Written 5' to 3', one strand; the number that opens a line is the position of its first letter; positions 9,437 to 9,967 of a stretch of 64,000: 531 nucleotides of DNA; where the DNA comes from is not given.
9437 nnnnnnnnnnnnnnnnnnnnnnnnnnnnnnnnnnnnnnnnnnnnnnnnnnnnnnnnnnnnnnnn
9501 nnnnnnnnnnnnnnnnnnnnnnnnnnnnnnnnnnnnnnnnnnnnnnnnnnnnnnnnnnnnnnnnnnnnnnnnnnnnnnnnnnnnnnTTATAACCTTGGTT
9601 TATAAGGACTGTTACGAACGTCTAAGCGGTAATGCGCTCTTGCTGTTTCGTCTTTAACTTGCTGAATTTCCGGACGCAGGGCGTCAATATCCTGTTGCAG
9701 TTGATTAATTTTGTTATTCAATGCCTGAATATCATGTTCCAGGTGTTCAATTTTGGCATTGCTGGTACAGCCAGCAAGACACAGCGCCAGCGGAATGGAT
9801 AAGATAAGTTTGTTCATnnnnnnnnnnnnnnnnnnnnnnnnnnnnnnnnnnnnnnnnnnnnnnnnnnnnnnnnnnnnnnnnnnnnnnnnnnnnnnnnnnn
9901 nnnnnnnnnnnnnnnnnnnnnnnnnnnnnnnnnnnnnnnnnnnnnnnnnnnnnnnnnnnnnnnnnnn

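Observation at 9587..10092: Tandem pair of Lpp-like small lipoproteins downstream of ygiQ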

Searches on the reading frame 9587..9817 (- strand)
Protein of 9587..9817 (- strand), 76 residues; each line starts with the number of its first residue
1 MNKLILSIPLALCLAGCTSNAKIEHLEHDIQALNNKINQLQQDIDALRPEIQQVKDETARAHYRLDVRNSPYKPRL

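Call 10: search_protein_families(proteins=[window:9590-9817:-], library=ncbifam, max_evalue=0.01)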
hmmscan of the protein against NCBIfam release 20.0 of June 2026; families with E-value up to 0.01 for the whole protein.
seq(76 aa): 18 families
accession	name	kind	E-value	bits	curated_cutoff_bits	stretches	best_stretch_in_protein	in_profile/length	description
NF011925.1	PRK15396.1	subfamily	5.5e-20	71.4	108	1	12-72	16-76/78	major outer membrane lipoprotein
NF007428.1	PRK09973.1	equivalog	2.1e-14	53.8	120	1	9-68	11-71/85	lipoprotein YqhH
NF040598.1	Ala_zip_lipo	subfamily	6.7e-09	36.2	43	1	3-61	4-62/90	Lpp/OprI family alanine-zipper lipoprotein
NF047408.1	SA0632_fam_LP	equivalog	5.1e-07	29.2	70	1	4-59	5-60/68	SA0632 family lipoprotein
NF008575.0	PRK11530.1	equivalog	2e-05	24.1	158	1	5-47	8-50/183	hypothetical protein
TIGR04523.1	Mplasa_alph_rch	subfamily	0.00033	18.7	270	1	19-58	73-112/745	helix-rich protein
NF045487.1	ASRP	equivalog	0.00044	19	300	1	18-61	307-350/593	archaea-specific SMC-related protein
NF049847.1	FtsL_COG5462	equivalog_domain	0.0023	17.5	50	1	17-52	19-54/85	cell division protein FtsL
NF038218.1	IcmG_DotF_IVB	equivalog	0.0025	17.5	200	1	20-59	144-183/266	type IVB secretion system protein IcmG/DotF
TIGR00293.1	TIGR00293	equivalog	0.0033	17.5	53.9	1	20-55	92-127/129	prefoldin subunit alpha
TIGR04211.1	SH3_and_anchor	equivalog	0.0036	16.9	65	1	21-60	66-105/198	TIGR04211 family SH3 domain-containing protein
NF052320.1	Cbp1_fam_LP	subfamily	0.0038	16.8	90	1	19-63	149-193/286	Cbp1 family collagen-binding glycoprotein adhesin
TIGR02168.1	SMC_prok_B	equivalog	0.0042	14.9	567.35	1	22-60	680-718/1181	chromosome segregation protein SMC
NF038350.1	taxis_HmpF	equivalog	0.0059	15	200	1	24-61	462-499/553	pilus motility taxis protein HmpF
NF053524.1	thylo_ssl2009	equivalog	0.0061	17.2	58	1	21-55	55-89/90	ssl2009 family thylakoid membrane protein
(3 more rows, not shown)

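Call 12: find_homologous_proteins(query=window:9590-9817:-, max_evalue=0.001)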
Query seq(76 aa) (76 aa): 3 proteins with E <= 0.001 among 3 candidates.
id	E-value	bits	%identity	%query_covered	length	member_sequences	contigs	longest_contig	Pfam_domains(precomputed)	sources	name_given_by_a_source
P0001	1.9e-42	159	99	100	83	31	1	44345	PF04728.19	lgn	-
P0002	1.5e-28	115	71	100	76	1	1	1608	PF04728.19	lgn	-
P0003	2.4e-25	105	79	100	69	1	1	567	-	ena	-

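Call 14: profile_search(protein=window:9590-9817:-)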
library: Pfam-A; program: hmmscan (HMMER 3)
A. the first sequence (76 residues): domains with independent E <= 10: 82; with E <= 0.001: 8
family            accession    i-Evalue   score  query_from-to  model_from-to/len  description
LPP               PF04728.18    1.4e-10    41.8      22-73          1-52/53  Lipoprotein leucine-zipper
SlyX              PF04102.17    2.6e-05    25.2      22-61         11-50/67  SlyX
DivIC             PF04977.20    5.2e-05    23.4      13-57          9-54/80  Septum formation initiator
TolA_bind_tri     PF16331.10    0.00043    20.8      20-65          3-48/76  TolA binding protein trimerisation
ZapB              PF06005.17    0.00047    21.0      22-66         19-63/71  Cell division protein ZapB
ATG14             PF10186.14    0.00054    19.6      16-70         57-111/347  Vacuolar sorting 38 and autophagy-related subunit 14
Rab11-FIP3        PF25450.1     0.00064    20.4      20-66         60-106/125  Rab11-FIP3-like domain
CENP-F_leu_zip    PF10473.14    0.00068    20.2      18-57         49-88/140  Leucine-rich repeats of kinetochore protein Cenp-F/LEK1
YwqH-like         PF16888.10     0.0011    19.7      23-55         90-122/123  YwqH-like
Tektin            PF03148.19     0.0011    18.2      24-69        261-306/383  Tektin family
GIT_CC            PF16559.10     0.0012    19.0      18-57         27-66/66  GIT coiled-coil Rho guanine nucleotide exchange factor
ADIP              PF11559.13     0.0015    19.0      19-62         57-100/151  Afadin- and alpha -actinin-Binding
Tropomyosin       PF00261.25     0.0021    18.0      20-63         33-76/242  Tropomyosin
CCDC22_CC         PF05667.16     0.0034    17.0      21-61        212-252/477  CCDC22 protein coiled-coil region
CC149             PF09789.14     0.0035    17.1      19-59         73-113/316  Coiled-coil domain-containing protein 149-A
Golgin_A5         PF09787.14     0.0037    17.3      19-60         45-86/305  Golgin subfamily A member 5
AKNA              PF12443.13      0.004    18.2      21-57         46-82/99  AT-hook-containing transcription factor
Prefoldin         PF02996.22     0.0044    17.4      21-54         84-117/120  Prefoldin subunit
FlaC_arch         PF05377.16     0.0047    17.7      22-57          1-36/55  Flagella accessory protein C (FlaC)
COG6_N            PF06419.17     0.0054    17.3      21-62         40-81/114  Conserved oligomeric complex COG6, N-terminal
Cluap1            PF10234.14     0.0056    16.6      21-66        172-217/268  Clusterin-associated protein-1
HlyD_2            PF12700.13     0.0064    15.7      18-59        118-161/416  HlyD family secretion protein
KIF21A_4th        PF25764.1      0.0068    16.5      24-60         57-93/183  KIF21A-like domain
Dynamin-like_hel_ PF21808.2      0.0068    16.1      22-60         66-104/373  Bacterial dynamin-like protein, helical domain
SPAM              PF02090.21     0.0082    16.5      21-51         26-56/142  Salmonella surface presentation of antigen gene type M protein

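Call 15: find_encoding_contigs(protein=P0002, flank=5000)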
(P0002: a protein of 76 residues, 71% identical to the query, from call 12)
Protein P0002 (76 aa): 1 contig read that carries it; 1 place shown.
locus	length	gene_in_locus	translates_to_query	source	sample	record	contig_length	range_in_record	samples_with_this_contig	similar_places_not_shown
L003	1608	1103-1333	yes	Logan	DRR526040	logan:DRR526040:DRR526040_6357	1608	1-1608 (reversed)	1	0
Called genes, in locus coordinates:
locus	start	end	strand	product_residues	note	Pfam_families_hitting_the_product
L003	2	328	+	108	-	?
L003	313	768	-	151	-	PF13620:CarboxypepD_reg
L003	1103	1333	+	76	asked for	PF04728:LPP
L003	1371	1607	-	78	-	?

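Call 16: find_related_loci(query=window:9590-9817:-, collection=genome_contigs, flank=4000)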
Query seq(76 aa) (76 aa) in genome_contigs; peptide patterns used: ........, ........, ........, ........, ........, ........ (x = any residue, [..] = any of these).
192 stretches matched a pattern, but none encodes a relative of the query by tblastn (E <= 1e-3).

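Call 20: find_related_loci(query=A2, collection=genome_contigs, flank=4000)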
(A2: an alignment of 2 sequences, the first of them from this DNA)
Query A2 (76 aa) in genome_contigs; peptide patterns used: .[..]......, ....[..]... (x = any residue, [..] = any of these).
73 stretches matched a pattern, but none encodes a relative of the query by tblastn (E <= 1e-3).

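Call 30: list_cluster_members(proteins=[window:9590-9817:-, P0002, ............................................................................])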
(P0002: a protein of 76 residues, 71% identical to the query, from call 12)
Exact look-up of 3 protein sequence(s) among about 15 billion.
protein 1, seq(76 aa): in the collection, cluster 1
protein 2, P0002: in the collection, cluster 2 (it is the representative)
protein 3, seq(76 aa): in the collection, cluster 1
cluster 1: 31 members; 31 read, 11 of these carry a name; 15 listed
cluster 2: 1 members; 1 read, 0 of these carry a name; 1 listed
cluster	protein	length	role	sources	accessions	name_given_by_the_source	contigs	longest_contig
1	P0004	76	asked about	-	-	LPP leucine zipper domain-containing protein [Escherichia coli] | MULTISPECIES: LPP leucine zipper domain-containing protein [Escherichia]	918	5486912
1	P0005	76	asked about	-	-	hypothetical protein KGR44_000565 [Escherichia coli] | LPP leucine zipper domain-containing protein n=1 Tax=Escherichia TaxID=561 ... | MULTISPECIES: LPP leucine zipper domain-containing protein [Escherichia]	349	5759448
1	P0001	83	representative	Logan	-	-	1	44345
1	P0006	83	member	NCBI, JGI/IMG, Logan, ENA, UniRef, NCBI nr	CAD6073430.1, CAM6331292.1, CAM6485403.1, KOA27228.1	hypothetical protein AWP75_26170 [Escherichia coli] | Major outer membrane lipoprotein Lpp n=2 Tax=Escherichia coli TaxID=562 ... | lipoprotein [Escherichia coli]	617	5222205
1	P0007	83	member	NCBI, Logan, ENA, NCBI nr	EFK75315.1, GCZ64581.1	murein-lipoprotein [Escherichia coli MS 78-1]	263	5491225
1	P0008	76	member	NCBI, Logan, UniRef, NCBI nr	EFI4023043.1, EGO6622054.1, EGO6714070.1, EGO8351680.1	TPA: LPP leucine zipper domain-containing protein [Escherichia coli] | LPP leucine zipper domain-containing protein n=1 Tax=Escherichia coli TaxID=562 ... | LPP leucine zipper domain-containing protein [Escherichia coli]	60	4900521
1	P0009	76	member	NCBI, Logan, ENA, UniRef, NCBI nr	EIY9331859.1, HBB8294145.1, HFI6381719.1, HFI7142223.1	TPA: LPP leucine zipper domain-containing protein [Escherichia coli] | LPP leucine zipper domain-containing protein n=1 Tax=Escherichia coli TaxID=562 ... | LPP leucine zipper domain-containing protein [Escherichia coli]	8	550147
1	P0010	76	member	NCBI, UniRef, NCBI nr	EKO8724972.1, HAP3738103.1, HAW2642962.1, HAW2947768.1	TPA: hypothetical protein N6M36_001574 [Escherichia coli] | LPP leucine zipper domain-containing protein n=1 Tax=Escherichia sp. HH41S TaxID=2508714 ... | LPP leucine zipper domain-containing protein [Escherichia sp. HH41S]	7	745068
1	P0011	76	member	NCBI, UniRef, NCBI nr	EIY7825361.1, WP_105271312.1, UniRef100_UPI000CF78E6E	hypothetical protein MM698_000096 [Escherichia coli] | LPP leucine zipper domain-containing protein n=1 Tax=Escherichia TaxID=561 ... | LPP leucine zipper domain-containing protein [Escherichia sp. MOD1-EC5189]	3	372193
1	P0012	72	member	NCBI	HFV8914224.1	TPA: LPP leucine zipper domain-containing protein [Escherichia coli]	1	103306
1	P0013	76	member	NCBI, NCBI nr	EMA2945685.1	hypothetical protein U2S57_001369 [Escherichia coli] | hypothetical protein [Escherichia coli]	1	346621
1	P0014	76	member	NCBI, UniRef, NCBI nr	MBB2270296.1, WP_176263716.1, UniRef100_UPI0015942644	hypothetical protein HEN33_000120 [Escherichia sp. 94.0001] | LPP leucine zipper domain-containing protein n=1 Tax=Escherichia sp. 94.0001 ... | LPP leucine zipper domain-containing protein [Escherichia sp. 94.0001]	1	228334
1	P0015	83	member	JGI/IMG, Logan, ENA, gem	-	-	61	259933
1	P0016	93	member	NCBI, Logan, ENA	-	-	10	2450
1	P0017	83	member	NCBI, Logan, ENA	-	-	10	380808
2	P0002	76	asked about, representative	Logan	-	-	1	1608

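Call 31: search_protein_representatives(protein=window:9590-9817:-)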
Query: 76 residues. Proteins with E-value up to 0.001 (for the whole library): 60; up to 1e-10: 7; up to 1e-30: 0. The best 60 are listed.
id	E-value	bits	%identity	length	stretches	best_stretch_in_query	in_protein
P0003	7.5e-26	105.3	97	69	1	1-76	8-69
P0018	1.6e-15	72.6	68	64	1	1-56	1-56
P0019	8.1e-14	67.2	46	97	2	11-57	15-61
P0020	9.9e-13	63.8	54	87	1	8-72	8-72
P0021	1.1e-12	63.6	48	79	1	1-66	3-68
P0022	2.3e-11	59.5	49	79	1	2-70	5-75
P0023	4.9e-11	58.4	50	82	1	4-67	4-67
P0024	3.1e-10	55.9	49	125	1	11-65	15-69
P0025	5.0e-10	55.2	43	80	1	1-69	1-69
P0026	6.4e-10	54.9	47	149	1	11-65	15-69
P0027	2.5e-09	53.1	45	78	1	2-72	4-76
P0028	2.5e-09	53.0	51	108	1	11-61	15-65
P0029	7.6e-09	51.5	47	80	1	12-69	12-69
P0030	1.3e-08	50.8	51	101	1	3-66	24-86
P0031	1.8e-08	50.3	46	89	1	16-72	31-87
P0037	3.2e-07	46.4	38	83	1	5-67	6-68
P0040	4.6e-07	45.9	43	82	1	2-69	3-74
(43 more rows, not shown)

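Call 38: find_encoding_contigs(protein=P0018, flank=4000, max_places=3)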
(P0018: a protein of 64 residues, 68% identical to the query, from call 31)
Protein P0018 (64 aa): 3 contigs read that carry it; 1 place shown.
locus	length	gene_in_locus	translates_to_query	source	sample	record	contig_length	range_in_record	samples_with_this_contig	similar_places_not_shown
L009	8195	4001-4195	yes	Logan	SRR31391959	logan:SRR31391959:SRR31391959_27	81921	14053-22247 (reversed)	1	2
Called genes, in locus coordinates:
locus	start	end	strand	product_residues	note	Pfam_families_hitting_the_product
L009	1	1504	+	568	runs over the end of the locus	PF07969:Amidohydro_3, PF01979:Amidohydro_1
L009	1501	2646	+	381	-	-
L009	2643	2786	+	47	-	-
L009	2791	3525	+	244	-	-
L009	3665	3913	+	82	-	PF04728:LPP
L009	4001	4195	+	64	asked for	-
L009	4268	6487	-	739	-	PF08497:Radical_SAM_N, PF04055:Radical_SAM, PF11842:DUF3362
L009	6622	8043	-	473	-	PF14673:DUF4459, PF13308:YARHG, PF14485:DUF4431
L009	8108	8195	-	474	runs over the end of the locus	-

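Call 39: find_encoding_contigs(protein=P0020, flank=4000, max_places=3)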
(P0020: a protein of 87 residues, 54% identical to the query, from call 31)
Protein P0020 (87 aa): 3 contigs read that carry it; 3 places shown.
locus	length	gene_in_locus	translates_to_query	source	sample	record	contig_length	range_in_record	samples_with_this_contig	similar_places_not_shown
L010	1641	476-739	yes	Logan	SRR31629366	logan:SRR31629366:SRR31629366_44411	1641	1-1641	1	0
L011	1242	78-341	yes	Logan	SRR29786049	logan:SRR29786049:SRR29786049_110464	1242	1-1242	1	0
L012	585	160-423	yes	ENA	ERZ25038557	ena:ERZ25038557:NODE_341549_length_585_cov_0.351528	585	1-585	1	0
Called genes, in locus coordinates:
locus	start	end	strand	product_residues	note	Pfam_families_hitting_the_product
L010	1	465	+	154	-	?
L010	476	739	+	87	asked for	PF04728:LPP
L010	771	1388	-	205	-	-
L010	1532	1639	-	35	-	?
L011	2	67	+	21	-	?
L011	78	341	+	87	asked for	PF04728:LPP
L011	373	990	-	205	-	-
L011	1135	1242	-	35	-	?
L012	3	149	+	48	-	?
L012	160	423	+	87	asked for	PF04728:LPP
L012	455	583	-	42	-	?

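Call 40: find_encoding_contigs(protein=P0014, flank=6000, max_places=2)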
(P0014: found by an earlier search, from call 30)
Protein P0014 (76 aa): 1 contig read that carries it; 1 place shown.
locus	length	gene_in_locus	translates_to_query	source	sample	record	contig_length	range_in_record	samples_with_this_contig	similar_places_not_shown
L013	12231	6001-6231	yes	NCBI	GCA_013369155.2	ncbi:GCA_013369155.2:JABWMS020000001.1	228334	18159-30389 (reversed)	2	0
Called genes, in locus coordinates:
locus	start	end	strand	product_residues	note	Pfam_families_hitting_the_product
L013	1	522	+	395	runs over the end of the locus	PF01053:Cys_Met_Meta_PP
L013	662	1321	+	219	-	PF09335:VTT_dom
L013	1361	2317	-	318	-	PF06719:AraC_N, PF00165:HTH_AraC, PF12833:HTH_18, PF00165:HTH_AraC (weak)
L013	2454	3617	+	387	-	PF00465:Fe-ADH, PF13685:Fe-ADH_2 (weak), PF25137:ADH_Fe_C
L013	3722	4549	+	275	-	PF00248:Aldo_ket_red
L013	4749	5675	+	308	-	PF12883:DUF3828, PF26580:Mtb12_C (faint)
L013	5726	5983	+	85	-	PF04728:LPP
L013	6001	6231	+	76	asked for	PF04728:LPP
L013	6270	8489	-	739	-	PF08497:Radical_SAM_N, PF04055:Radical_SAM, PF11842:DUF3362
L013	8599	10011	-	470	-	PF07732:Cu-oxidase_3, PF07731:Cu-oxidase_2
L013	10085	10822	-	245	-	PF01553:Acyltransferase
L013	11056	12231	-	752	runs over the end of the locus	PF00521:DNA_topoisoIV, PF03989:DNA_gyraseA_C (weak)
